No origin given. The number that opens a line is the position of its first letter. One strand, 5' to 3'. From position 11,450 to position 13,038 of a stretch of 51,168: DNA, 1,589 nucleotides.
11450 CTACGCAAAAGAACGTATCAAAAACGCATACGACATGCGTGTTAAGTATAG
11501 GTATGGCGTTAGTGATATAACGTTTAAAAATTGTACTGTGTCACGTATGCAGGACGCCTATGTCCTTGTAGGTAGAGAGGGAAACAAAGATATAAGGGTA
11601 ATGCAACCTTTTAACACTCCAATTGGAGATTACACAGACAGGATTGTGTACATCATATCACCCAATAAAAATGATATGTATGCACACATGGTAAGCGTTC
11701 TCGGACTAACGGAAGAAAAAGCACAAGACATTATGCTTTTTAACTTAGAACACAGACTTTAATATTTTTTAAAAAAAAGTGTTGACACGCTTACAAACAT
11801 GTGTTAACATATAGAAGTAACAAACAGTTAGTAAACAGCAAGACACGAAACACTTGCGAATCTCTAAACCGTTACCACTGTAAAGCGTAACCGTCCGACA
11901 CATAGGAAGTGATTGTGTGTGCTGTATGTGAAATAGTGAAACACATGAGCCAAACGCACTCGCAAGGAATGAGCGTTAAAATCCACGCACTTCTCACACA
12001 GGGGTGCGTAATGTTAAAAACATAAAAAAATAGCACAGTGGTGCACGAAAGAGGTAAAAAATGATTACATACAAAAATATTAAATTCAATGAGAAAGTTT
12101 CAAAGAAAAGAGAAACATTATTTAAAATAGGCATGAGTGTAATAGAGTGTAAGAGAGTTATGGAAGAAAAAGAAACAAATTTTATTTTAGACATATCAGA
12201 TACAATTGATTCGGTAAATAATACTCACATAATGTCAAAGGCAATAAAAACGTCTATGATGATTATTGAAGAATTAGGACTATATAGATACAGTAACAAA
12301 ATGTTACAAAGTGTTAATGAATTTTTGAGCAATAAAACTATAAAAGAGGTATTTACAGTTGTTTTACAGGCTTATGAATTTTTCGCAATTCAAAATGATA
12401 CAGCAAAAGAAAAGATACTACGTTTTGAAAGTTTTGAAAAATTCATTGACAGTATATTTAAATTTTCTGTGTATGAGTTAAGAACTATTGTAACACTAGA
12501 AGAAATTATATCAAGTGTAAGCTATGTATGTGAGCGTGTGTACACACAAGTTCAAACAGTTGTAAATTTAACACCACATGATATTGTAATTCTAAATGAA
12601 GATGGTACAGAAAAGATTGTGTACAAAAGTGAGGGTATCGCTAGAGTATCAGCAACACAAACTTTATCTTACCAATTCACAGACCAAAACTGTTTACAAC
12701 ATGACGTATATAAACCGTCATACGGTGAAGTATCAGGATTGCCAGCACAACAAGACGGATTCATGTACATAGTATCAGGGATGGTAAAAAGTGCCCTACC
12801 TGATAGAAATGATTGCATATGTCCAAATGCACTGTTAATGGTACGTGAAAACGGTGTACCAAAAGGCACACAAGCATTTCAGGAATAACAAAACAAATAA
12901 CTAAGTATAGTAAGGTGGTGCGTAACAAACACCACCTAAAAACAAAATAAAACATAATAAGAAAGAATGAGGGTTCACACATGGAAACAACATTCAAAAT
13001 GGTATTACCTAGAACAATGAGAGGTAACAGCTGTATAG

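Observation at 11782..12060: About 245-nt structured leader (candidate riboswitch or ncRNA) behind a consensus promoter, upstream of an unknown two-domain protein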

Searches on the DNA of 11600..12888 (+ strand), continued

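Call 102: search_with_rna_model(model_id=R2, sources=[L129, L133, L127, L038], max_evalue=10, show_alignments=4)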
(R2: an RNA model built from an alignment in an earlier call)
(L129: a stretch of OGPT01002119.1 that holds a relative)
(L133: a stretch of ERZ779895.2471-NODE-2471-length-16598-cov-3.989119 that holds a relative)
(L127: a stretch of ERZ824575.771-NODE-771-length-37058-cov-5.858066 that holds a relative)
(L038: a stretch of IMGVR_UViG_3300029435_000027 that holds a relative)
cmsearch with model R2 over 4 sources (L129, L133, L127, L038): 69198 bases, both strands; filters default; matches with E-value up to 10: 7.
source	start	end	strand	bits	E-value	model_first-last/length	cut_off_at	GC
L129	15764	15819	+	17.3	0.00066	1-201/201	no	0.27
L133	14819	14874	+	16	0.0017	1-201/201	no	0.29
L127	16602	16657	+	12.3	0.024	1-201/201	no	0.25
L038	11225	11280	+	9.9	0.14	1-201/201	no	0.34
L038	11174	11201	+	6.2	2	1-201/201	no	0.29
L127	16530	16551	+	5.5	3.3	1-201/201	no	0.32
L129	15692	15713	+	5.5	3.3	1-201/201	no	0.32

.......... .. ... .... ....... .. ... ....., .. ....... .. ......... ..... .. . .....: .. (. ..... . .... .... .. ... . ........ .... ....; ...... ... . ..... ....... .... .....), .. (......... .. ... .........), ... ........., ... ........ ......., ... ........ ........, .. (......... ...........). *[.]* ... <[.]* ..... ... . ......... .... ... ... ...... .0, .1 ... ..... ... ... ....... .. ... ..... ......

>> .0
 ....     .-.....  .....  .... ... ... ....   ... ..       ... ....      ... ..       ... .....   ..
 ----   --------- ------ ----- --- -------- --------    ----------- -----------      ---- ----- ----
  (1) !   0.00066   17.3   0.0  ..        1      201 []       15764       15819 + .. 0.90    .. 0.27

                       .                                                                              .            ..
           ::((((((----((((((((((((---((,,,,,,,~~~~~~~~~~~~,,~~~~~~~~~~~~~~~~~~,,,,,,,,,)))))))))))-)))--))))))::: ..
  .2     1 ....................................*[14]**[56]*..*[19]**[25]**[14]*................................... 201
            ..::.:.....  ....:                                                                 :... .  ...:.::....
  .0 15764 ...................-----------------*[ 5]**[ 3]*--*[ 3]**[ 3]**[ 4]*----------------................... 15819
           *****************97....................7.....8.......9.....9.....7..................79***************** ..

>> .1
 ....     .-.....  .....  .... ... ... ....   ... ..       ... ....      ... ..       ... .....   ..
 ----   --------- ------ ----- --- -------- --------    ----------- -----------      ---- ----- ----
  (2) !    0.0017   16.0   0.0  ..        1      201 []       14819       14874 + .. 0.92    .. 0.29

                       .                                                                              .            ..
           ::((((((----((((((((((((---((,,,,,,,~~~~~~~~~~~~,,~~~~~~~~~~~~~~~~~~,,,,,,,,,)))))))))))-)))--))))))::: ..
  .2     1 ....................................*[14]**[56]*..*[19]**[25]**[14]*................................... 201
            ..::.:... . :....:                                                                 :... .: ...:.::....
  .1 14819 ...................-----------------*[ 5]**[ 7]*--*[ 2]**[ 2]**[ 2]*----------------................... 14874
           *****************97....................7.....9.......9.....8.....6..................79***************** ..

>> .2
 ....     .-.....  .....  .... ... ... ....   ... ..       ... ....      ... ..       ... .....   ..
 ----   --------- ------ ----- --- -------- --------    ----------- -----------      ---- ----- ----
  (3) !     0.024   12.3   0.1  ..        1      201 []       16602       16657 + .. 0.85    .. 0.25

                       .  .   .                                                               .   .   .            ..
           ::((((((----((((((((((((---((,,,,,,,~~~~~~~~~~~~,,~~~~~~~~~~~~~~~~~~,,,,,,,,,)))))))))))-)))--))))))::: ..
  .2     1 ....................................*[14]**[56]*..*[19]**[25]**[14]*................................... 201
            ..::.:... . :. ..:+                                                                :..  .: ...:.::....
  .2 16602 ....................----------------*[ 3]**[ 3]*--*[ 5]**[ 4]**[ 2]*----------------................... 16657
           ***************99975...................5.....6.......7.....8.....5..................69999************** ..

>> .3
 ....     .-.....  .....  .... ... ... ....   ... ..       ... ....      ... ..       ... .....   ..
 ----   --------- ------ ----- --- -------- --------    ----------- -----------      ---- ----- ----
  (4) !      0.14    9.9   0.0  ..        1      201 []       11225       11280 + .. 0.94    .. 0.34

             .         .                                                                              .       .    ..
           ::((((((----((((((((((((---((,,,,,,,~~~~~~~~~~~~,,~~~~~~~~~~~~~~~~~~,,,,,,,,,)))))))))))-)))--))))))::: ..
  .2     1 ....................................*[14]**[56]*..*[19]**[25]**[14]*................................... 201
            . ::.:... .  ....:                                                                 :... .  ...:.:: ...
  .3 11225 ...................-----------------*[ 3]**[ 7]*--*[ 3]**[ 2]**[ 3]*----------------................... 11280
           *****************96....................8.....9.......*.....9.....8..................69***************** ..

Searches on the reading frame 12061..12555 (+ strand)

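Call 103: search_protein_families(library=pfam, proteins=[window:12061-12555:+], max_evalue=1)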
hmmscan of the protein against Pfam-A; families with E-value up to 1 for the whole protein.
window:12061-12555:+ (165 aa): 1 family
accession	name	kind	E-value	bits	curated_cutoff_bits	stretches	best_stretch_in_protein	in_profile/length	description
PF02829.19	3H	-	0.25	12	25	1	36-93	11-68/97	3H domain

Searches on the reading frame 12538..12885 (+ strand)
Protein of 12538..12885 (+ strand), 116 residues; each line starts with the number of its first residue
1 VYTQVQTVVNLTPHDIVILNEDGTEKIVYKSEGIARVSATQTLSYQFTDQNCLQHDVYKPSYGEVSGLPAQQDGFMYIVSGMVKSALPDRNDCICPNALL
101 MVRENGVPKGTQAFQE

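Call 56: search_solved_structures(query=A2, max_evalue=0.01, show_alignments=1)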
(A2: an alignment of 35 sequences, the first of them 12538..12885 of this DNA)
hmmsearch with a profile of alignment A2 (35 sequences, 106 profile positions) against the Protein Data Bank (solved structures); distinct sequences matched with E-value up to 0.01: 3.
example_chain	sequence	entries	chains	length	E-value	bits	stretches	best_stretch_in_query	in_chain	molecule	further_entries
9r7b_A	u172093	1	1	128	1.7e-20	76.6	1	2-104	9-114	Crn4b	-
9sma_A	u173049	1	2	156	6.2e-16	61.9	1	2-104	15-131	Crn4a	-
9qs9_A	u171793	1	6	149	2.7e-14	56.6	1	2-104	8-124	Crn4 H15A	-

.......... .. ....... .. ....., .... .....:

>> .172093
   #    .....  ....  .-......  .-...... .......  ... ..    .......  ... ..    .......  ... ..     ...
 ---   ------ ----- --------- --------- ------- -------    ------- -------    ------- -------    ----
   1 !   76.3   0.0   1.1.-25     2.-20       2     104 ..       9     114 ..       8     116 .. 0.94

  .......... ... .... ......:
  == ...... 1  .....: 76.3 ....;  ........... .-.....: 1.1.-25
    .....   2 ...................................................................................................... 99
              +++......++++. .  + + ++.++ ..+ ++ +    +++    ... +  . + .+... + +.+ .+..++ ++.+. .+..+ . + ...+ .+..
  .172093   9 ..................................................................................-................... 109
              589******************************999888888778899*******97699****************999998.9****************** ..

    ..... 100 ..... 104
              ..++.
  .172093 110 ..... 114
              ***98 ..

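Call 58: search_dna_similar(query=window:12538-12885:+, collection=phages, mode=protein, max_evalue=0.001, max_rows=40)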
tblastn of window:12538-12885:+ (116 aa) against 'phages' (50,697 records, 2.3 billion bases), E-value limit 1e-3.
Records with a match: 19; places in all: 19; records where one place covers at least 80% of the query: 15.
Best place of each record, by identity: <60% 19.
By first word of the organism name: Microcystis 8; Bacillus 4; Paenibacillus 4; Altiarchaeum 1; Caudoviricetes 1; Cyanophage 1.
By host as written in the record: Paenibacillus larvae 4; Microcystis aeruginosa FACHB524 4; - 3; Bacillus sp. MGK1/ERV9 2; Bacillus sp. MGK1 2; Microcystis aeruginosa 2; Methanofastidiosa 1; Cyanobacteria 1.
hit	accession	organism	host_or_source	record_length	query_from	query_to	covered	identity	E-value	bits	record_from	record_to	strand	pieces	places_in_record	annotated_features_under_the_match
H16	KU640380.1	Bacillus phage Shbh1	Bacillus sp. MGK1/ERV9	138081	2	98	84%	41.8%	2e-14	73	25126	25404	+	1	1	hypothetical protein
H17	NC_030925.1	Bacillus phage Shbh1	Bacillus sp. MGK1/ERV9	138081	2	98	84%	41.8%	2e-14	73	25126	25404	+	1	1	hypothetical protein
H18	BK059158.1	Altiarchaeum virus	-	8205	8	114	92%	35.5%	6e-12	66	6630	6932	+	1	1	hp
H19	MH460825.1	Paenibacillus phage Scottie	Paenibacillus larvae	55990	8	97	78%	40.0%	6e-11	63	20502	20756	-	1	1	hypothetical protein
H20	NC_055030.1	Paenibacillus phage Scottie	Paenibacillus larvae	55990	8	97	78%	40.0%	6e-11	63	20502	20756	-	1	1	hypothetical protein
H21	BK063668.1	Caudoviricetes sp. vir521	Methanofastidiosa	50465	1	115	99%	30.1%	2e-5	47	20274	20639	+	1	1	hypothetical protein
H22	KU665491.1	Bacillus phage Mgbh1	Bacillus sp. MGK1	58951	8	114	92%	31.0%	3e-6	50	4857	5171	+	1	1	hypothetical protein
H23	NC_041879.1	Bacillus phage Mgbh1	Bacillus sp. MGK1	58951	8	114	92%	31.0%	3e-6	50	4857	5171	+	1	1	hypothetical protein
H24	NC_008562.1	Microcystis phage LMM01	-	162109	4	105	88%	31.9%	2e-5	47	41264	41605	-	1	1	hypothetical protein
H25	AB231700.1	Microcystis phage LMM01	-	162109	4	105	88%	31.9%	2e-5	47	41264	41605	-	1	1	hypothetical protein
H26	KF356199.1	Microcystis phage MaMV-DC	Microcystis aeruginosa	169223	4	105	88%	29.4%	2e-5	48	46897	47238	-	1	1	hypothetical protein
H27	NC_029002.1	Microcystis phage MaMV-DC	Microcystis aeruginosa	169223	4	105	88%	29.4%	2e-5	48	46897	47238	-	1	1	hypothetical protein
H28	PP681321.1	Microcystis phage MaMV-CH01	Microcystis aeruginosa FACHB524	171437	4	105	88%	29.4%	3e-5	47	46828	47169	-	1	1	hypothetical protein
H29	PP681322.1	Microcystis phage MaMV-CH02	Microcystis aeruginosa FACHB524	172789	4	105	88%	29.4%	3e-5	47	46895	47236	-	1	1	hypothetical protein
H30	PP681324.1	Microcystis phage MaMV-DL02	Microcystis aeruginosa FACHB524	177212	4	105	88%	29.4%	3e-5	47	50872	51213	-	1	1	hypothetical protein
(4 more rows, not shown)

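Call 59: get_annotated_region(hit=H16, flank=1500)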
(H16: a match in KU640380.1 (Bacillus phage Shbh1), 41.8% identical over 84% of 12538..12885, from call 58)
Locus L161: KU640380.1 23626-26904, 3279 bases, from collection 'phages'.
description: Bacillus phage Shbh1, complete genome.
organism: Bacillus phage Shbh1 (NCBI taxid 1796992)
taxonomy: Viruses; Duplodnaviria; Heunggongvirae; Uroviricota; Caudoviricetes; Herelleviridae; Bastillevirinae; Shalavirus; Shalavirus Shbh1
host: Bacillus sp. MGK1/ERV9; source: Lake Shala sediment; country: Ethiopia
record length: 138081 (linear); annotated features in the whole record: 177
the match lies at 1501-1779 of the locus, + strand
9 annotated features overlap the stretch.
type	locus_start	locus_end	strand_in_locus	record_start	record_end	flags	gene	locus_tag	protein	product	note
CDS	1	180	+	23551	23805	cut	-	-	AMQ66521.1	hypothetical protein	gp40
CDS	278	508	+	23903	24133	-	-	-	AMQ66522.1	hypothetical protein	gp41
CDS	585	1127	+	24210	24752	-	-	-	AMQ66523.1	hypothetical protein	gp42; CRISPR related domain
CDS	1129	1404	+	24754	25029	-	-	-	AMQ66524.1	hypothetical protein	gp43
CDS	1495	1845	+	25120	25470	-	-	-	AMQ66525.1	hypothetical protein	gp44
CDS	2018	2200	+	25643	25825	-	-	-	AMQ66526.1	hypothetical protein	gp45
CDS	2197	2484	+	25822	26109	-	-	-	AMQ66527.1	hypothetical protein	gp46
CDS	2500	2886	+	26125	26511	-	-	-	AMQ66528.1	hydroxylamine reductase-like protein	gp47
CDS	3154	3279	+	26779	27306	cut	-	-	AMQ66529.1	hypothetical protein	gp48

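Call 60: get_annotated_region(hit=H19, flank=1500)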
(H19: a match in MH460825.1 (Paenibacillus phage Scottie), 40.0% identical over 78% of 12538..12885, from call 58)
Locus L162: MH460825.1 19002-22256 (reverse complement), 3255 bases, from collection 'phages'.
description: Paenibacillus phage Scottie, complete genome.
organism: Paenibacillus phage Scottie (NCBI taxid 1636259)
taxonomy: Viruses; Duplodnaviria; Heunggongvirae; Uroviricota; Caudoviricetes; Halcyonevirus; Halcyonevirus scottie
host: Paenibacillus larvae; source: hand cream; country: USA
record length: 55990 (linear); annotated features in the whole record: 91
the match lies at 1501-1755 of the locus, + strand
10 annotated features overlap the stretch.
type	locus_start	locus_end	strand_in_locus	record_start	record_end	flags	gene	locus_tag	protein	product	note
CDS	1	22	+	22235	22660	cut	-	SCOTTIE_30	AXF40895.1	hypothetical protein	-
CDS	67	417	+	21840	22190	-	-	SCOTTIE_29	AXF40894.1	hypothetical protein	-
CDS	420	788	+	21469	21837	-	-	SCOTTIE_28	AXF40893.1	putative TnpX site-specific recombinase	-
CDS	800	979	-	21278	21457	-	-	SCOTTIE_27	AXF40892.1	helix-turn-helix domain Cro/C1 transcriptional regulator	-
CDS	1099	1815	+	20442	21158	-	-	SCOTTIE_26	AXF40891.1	hypothetical protein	-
CDS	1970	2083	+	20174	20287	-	-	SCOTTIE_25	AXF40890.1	hypothetical protein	-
CDS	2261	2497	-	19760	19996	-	-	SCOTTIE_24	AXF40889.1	hypothetical protein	-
CDS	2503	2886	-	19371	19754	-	-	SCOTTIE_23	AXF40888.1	hypothetical protein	-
CDS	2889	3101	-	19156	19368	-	-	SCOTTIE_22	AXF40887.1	helix-turn-helix domain XRE family transcriptional regulator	-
CDS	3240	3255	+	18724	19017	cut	-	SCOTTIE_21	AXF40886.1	hypothetical protein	-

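Call 61: get_annotated_region(hit=H22, flank=1500)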
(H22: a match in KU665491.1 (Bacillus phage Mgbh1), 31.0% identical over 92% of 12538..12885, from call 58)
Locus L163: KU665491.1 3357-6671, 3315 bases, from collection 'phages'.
description: Bacillus phage Mgbh1, complete genome.
organism: Bacillus phage Mgbh1 (NCBI taxid 1796993)
taxonomy: Viruses; Duplodnaviria; Heunggongvirae; Uroviricota; Caudoviricetes; Magadivirus; Magadivirus Mgbh1
host: Bacillus sp. MGK1; source: Lake Magadi sediment; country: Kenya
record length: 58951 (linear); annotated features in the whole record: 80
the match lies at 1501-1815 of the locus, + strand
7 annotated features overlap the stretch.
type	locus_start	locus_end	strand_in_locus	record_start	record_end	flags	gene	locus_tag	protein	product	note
CDS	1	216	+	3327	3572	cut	-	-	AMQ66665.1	hypothetical protein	gp6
CDS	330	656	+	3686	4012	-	-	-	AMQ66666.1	hypothetical protein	gp7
CDS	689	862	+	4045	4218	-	-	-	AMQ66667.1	hypothetical protein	gp8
CDS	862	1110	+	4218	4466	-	-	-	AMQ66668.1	aminoglycoside phosphotransferase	gp9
CDS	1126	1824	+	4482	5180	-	-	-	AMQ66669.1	hypothetical protein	gp10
CDS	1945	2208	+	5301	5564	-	-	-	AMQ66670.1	hypothetical protein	gp11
CDS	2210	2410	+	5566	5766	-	-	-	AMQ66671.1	hypothetical protein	gp12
